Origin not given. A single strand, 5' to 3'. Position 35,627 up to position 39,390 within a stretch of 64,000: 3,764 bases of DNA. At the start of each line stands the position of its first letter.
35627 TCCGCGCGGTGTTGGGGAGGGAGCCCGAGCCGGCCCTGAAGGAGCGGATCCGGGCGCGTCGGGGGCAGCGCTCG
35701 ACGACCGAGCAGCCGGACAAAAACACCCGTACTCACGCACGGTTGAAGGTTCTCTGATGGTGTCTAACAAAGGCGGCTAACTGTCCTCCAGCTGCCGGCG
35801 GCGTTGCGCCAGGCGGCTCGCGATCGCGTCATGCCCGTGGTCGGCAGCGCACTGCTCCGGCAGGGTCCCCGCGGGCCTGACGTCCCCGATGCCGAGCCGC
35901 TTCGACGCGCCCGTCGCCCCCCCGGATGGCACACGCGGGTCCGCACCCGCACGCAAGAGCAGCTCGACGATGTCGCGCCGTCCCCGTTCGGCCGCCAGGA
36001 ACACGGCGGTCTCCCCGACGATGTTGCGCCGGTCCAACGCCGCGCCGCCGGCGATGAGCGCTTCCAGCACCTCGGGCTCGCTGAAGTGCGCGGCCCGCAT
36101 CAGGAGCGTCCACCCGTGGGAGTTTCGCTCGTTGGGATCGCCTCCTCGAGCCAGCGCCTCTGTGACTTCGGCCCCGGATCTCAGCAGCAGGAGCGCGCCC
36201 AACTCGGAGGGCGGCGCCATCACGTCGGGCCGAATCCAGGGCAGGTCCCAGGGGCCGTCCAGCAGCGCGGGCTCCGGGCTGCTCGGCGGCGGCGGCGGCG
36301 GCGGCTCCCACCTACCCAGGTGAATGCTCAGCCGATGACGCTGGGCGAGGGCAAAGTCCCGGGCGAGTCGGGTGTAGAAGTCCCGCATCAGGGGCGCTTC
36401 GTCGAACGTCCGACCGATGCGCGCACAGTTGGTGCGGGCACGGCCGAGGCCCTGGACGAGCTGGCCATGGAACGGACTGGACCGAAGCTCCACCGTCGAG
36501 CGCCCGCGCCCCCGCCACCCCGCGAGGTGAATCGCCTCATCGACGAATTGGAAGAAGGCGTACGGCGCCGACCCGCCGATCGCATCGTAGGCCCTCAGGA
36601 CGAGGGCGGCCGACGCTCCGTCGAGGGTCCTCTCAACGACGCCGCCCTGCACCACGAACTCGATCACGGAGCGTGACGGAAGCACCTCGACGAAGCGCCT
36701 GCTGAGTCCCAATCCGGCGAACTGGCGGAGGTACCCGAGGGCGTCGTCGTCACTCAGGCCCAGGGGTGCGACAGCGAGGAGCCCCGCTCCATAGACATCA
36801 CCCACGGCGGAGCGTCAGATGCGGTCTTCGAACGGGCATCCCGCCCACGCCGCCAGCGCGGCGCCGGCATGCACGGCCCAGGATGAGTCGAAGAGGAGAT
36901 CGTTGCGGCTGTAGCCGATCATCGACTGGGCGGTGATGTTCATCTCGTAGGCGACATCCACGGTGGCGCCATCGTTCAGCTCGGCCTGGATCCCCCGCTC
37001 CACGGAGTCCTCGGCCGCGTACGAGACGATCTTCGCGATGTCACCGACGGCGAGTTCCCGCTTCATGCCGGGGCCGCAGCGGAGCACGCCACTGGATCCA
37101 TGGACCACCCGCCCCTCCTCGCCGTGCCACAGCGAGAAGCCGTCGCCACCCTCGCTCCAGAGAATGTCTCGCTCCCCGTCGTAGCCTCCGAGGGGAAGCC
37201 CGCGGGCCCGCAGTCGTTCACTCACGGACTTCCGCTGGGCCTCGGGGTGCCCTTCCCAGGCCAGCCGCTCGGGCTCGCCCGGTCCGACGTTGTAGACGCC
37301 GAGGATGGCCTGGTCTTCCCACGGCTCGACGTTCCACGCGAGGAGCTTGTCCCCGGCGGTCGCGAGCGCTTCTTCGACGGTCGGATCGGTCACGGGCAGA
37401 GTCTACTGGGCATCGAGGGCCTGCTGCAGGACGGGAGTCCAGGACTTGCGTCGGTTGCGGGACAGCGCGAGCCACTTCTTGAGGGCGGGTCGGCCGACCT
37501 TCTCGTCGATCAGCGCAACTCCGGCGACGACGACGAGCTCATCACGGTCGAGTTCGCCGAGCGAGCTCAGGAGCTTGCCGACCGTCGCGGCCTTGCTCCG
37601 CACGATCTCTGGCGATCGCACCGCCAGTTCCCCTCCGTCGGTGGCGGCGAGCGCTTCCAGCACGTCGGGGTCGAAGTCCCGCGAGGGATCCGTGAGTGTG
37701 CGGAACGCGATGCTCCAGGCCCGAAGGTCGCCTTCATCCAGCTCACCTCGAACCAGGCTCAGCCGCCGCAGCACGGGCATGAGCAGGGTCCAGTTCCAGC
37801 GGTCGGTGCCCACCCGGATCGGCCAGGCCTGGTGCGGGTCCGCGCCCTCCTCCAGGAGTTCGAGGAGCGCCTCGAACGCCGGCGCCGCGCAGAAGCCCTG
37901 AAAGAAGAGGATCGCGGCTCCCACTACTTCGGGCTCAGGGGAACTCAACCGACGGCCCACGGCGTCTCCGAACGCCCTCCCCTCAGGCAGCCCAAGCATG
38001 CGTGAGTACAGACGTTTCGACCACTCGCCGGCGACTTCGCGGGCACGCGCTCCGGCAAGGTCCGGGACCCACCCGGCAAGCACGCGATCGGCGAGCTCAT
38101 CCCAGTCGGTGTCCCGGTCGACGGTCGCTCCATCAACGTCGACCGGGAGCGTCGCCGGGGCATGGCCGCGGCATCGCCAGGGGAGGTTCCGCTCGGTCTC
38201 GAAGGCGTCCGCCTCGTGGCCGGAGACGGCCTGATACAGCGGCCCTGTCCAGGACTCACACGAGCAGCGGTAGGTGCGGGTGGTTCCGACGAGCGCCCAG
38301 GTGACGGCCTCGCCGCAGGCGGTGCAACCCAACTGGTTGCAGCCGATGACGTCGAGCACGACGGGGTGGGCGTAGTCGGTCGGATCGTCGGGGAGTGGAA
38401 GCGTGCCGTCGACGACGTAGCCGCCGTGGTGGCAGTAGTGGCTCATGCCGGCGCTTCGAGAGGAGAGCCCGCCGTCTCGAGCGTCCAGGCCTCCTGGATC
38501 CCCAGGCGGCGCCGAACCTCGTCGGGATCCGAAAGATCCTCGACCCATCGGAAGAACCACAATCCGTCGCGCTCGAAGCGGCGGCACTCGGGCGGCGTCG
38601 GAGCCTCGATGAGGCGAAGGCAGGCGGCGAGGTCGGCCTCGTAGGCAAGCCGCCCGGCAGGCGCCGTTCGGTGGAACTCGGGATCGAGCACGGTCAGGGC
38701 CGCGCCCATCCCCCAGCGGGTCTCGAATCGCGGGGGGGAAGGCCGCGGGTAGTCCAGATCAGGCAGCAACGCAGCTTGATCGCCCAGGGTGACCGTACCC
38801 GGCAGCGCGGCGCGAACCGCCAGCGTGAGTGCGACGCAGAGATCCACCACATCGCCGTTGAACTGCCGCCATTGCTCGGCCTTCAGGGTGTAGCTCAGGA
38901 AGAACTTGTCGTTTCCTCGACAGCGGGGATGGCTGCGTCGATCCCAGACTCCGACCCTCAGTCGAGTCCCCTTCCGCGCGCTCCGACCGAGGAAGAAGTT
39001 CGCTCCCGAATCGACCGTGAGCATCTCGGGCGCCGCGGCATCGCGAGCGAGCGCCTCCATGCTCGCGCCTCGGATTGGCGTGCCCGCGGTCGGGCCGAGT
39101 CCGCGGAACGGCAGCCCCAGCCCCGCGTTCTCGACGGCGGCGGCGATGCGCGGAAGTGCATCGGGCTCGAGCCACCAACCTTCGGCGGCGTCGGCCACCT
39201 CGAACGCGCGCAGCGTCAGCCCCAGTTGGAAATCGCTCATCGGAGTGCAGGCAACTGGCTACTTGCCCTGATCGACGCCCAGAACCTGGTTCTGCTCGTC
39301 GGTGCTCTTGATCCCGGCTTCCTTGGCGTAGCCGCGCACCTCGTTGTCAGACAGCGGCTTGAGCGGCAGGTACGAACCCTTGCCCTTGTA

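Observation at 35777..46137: Giant 2292-aa low-complexity protein followed by three small overlapping ORFs and an ankyrin-repeat protein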

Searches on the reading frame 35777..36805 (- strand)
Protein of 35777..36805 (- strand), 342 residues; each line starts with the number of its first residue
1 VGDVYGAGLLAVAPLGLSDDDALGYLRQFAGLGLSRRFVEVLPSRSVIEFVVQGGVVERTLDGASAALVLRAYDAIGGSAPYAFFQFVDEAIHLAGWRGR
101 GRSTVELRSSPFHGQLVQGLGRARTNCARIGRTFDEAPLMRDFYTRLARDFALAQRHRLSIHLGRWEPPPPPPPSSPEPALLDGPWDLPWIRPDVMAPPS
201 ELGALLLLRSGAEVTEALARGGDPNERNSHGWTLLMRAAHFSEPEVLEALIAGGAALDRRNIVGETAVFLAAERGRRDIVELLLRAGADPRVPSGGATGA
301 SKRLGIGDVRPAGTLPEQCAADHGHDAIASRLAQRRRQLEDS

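Call 3: search_protein_families(library=pfam, proteins=[window:35777-36805:-], max_evalue=0.1)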
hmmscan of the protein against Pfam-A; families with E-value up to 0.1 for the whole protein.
window:35777-36805:- (342 aa): 5 families
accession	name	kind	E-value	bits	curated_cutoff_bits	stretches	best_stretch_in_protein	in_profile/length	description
PF12796.13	Ank_2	-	2.3e-12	47.7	27.3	1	212-291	10-87/90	Ankyrin repeats (3 copies)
PF00023.36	Ank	-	7e-12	45.3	21.1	2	264-291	2-29/33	Ankyrin repeat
PF13606.12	Ank_3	-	1.9e-09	37.3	22.3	2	264-291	2-29/30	Ankyrin repeat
PF13637.12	Ank_4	-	6.5e-07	29.9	22.7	2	237-284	3-50/50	Ankyrin repeats (many copies)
PF13857.12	Ank_5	-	3.9e-06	27.6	27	1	251-293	2-45/56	Ankyrin repeats (many copies)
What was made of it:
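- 35777..36805 (-): 342-aa protein: unknown N-domain, proline-rich linker, three ankyrin repeats. Last gene of the operon; no counterpart in related loci. Pfam Ank_2 E=2e-12 at residues 212-291 (call 3).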

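Call 4: search_protein_families(library=ncbifam, proteins=[window:35777-36805:-], max_evalue=0.1)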
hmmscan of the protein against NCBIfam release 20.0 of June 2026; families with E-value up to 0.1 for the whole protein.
window:35777-36805:- (342 aa): 3 families
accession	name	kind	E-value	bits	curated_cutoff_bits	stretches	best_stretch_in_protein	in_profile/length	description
NF041931.2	MzaA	equivalog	3.2e-08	32.9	800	1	208-290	10-94/726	MZA anti-phage system associated sigma-70 family RNA polymerase sigma factor MzaA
NF043023.1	T4SS_AnkH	equivalog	1.2e-07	30.9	600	1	211-291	12-92/467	Dot/Icm T4SS effector AnkH/LegA3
NF043029.1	T4SS_AnkY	equivalog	0.00023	19.8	600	1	233-293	460-520/543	Dot/Icm T4SS effector AnkY/LegA9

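Call 13: search_protein_families(library=phrogs, proteins=[window:35777-36805:-], max_evalue=0.1)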
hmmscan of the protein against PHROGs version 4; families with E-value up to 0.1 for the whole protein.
window:35777-36805:- (342 aa): 2 families
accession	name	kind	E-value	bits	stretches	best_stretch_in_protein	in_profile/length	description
phrog_9049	-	unknown function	4.6e-09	33.7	1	218-289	3277-3348/4700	-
phrog_9262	-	unknown function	9.1e-07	29.6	1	226-292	35-102/253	-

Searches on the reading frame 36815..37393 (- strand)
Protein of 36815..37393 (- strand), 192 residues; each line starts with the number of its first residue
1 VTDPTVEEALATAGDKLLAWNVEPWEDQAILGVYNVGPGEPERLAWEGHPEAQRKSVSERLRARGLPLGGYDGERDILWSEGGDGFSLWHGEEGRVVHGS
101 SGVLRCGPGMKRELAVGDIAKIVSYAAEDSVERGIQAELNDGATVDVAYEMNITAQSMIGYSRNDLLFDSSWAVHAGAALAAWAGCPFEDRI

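Call 3: search_protein_families(library=pfam, proteins=[window:36815-37393:-], max_evalue=0.1)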
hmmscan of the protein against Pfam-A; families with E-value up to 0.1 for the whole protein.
window:36815-37393:- (192 aa): 0 families

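Call 4: search_protein_families(library=ncbifam, proteins=[window:36815-37393:-], max_evalue=0.1)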
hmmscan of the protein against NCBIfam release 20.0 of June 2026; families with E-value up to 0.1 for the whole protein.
window:36815-37393:- (192 aa): 0 families

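Call 13: search_protein_families(library=phrogs, proteins=[window:36815-37393:-], max_evalue=0.1)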
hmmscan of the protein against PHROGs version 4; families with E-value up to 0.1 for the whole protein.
window:36815-37393:- (192 aa): 0 families

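Call 40: search_solved_structures(query=window:36818-37393:-, max_evalue=5)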
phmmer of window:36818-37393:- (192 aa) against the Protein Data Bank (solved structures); distinct sequences matched with E-value up to 5: 0.

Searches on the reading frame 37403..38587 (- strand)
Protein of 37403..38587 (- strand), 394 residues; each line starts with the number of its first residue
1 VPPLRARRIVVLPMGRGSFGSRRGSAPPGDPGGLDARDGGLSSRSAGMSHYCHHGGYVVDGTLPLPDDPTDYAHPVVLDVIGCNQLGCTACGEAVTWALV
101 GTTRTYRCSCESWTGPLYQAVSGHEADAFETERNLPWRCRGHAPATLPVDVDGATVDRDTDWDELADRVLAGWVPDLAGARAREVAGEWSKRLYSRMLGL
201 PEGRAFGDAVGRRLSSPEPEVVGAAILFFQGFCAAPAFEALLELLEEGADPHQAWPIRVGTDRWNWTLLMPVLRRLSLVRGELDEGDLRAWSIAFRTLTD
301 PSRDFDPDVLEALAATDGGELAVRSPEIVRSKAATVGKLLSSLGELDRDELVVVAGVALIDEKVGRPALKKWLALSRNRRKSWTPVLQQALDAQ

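Call 3: search_protein_families(library=pfam, proteins=[window:37403-38587:-], max_evalue=0.1)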
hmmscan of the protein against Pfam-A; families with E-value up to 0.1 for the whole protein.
window:37403-38587:- (394 aa): 0 families

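Call 4: search_protein_families(library=ncbifam, proteins=[window:37403-38587:-], max_evalue=0.1)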
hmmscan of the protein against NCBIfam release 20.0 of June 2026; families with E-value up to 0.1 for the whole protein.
window:37403-38587:- (394 aa): 0 families

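Call 13: search_protein_families(library=phrogs, proteins=[window:37403-38587:-], max_evalue=0.1)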
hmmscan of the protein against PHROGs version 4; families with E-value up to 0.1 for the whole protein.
window:37403-38587:- (394 aa): 0 families

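Call 39: search_solved_structures(query=window:37406-38446:-, max_evalue=5)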
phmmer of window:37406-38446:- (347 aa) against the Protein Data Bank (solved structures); distinct sequences matched with E-value up to 5: 4.
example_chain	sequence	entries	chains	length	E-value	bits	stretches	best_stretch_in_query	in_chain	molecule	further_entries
6i7v_CH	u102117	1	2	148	1.5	11.4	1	259-320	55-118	50S ribosomal protein L9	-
9h91_H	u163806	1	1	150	1.5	11.4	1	259-320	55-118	Large ribosomal subunit protein bL9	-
6q9a_G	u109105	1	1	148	1.5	11.4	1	259-319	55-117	50S ribosomal protein L9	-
10qm_P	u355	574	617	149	1.5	11.3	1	259-319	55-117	Large ribosomal subunit protein bL9 | 50S ribosomal protein L9 | 50S ribosomal protein L5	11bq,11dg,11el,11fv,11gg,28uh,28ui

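Call 95: search_solved_structures(query=A9, max_evalue=10, show_alignments=2)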
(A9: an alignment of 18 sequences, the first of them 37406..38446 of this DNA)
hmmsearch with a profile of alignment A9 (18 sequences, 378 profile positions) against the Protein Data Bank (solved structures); distinct sequences matched with E-value up to 10: 15.
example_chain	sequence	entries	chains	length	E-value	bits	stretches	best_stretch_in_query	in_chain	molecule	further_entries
6fsq_A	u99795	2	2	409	0.091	15.6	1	194-331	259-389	alphaRep A3_bGFPD | A3_bGFPD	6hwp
6gwc_C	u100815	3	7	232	0.094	15.5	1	193-330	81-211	iE5 ALPHAREP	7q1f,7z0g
5h78_A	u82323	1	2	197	0.099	15.5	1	189-333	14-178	cAMP-dependent protein kinase type II-alpha regulatory subunit,DHR14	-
9l5y_A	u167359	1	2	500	0.11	15.4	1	181-253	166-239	TROVE domain-containing protein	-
9kop_A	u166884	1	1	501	0.11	15.4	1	181-253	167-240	TROVE domain-containing protein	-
4xl5_C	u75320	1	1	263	0.27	14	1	194-331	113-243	bGFP-A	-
4zv6_A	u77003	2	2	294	0.31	13.8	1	193-329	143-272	AlphaRep-7 | alpha-Rep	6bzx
5tdy_B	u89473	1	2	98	0.39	13.5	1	266-337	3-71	Flagellar motor switch protein FliG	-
6gx7_E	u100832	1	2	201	0.47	13.2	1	194-331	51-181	iiiA5 ALPHAREP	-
8aw4_A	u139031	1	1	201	0.55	13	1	194-330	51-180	ALPHAREP bB-E3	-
6xh5_A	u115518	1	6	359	0.81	12.5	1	184-330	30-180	helical fusion design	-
7b5h_AJ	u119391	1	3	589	1.3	11.8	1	204-360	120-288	All3320 protein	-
7p0h_A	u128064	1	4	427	1.9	11.3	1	193-331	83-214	Helicobacter pylori ComF fused to an artificial alphaREP crystallization helper (named B2)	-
8e0o_A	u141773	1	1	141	4.4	10.1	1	255-348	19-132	hetBGL03-15-18a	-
8e12_A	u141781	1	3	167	5.6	9.7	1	209-339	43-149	BGL14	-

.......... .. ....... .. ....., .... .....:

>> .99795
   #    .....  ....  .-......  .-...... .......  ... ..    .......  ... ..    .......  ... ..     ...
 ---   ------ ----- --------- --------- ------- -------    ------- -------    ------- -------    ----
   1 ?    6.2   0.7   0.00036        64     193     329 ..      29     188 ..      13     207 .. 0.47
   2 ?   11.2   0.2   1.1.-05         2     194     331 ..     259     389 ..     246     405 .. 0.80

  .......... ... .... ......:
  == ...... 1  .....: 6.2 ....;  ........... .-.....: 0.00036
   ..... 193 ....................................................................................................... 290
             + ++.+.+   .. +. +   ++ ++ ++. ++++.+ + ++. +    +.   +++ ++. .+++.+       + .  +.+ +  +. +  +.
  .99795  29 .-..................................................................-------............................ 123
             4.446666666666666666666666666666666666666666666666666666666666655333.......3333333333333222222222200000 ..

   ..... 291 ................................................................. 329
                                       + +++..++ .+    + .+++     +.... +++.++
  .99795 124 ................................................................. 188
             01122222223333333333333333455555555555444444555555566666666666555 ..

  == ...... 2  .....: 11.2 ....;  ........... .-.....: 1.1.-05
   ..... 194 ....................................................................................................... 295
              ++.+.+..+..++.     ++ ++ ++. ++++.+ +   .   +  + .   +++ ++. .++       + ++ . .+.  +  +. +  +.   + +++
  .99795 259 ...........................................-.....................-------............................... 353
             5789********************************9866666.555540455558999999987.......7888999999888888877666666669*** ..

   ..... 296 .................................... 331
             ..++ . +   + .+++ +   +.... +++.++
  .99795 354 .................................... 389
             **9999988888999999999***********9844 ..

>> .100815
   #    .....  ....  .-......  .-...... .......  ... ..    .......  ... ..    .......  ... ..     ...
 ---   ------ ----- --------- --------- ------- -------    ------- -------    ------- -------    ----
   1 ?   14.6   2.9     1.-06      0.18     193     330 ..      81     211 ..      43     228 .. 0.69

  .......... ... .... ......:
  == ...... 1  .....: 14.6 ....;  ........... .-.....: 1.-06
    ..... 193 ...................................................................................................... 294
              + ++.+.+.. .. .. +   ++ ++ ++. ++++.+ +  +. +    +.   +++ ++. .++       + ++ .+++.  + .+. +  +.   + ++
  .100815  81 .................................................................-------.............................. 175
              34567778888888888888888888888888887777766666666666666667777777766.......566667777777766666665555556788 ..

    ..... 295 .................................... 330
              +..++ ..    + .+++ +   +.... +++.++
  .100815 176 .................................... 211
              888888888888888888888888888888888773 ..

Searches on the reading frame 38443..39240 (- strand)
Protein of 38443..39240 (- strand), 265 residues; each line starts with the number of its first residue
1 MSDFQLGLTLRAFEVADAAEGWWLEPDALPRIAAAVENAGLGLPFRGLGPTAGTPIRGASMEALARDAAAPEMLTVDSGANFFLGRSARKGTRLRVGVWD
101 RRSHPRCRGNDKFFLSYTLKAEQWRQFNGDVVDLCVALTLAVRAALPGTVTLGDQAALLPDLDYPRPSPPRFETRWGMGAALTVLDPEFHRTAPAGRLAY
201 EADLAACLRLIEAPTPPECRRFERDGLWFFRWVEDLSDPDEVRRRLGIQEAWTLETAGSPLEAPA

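Call 3: search_protein_families(library=pfam, proteins=[window:38443-39240:-], max_evalue=0.1)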
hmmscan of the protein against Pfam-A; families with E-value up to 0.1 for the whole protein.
window:38443-39240:- (265 aa): 0 families

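Call 4: search_protein_families(library=ncbifam, proteins=[window:38443-39240:-], max_evalue=0.1)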
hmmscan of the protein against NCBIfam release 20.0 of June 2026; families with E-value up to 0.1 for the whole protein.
window:38443-39240:- (265 aa): 0 families

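Call 13: search_protein_families(library=phrogs, proteins=[window:38443-39240:-], max_evalue=0.1)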
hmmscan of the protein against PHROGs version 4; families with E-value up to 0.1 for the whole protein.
window:38443-39240:- (265 aa): 0 families

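Call 38: search_solved_structures(query=window:38446-39240:-, max_evalue=5)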
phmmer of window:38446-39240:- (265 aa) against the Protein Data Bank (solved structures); distinct sequences matched with E-value up to 5: 2.
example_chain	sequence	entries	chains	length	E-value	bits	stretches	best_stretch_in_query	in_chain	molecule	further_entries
7dkb_A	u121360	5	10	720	0.042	16.6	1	5-58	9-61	Dipeptidyl-peptidase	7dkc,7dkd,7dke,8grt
4y06_A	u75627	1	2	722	0.059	16.1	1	7-57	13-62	Dipeptidyl aminopeptidase BII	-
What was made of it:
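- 38443..39240 (-): orf265: hypervariable partner gene, function unknown. Candidate immunity gene for the orphan insert (by elimination only). No Pfam, PDB or PHROG hit (calls 3, 13, 38).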
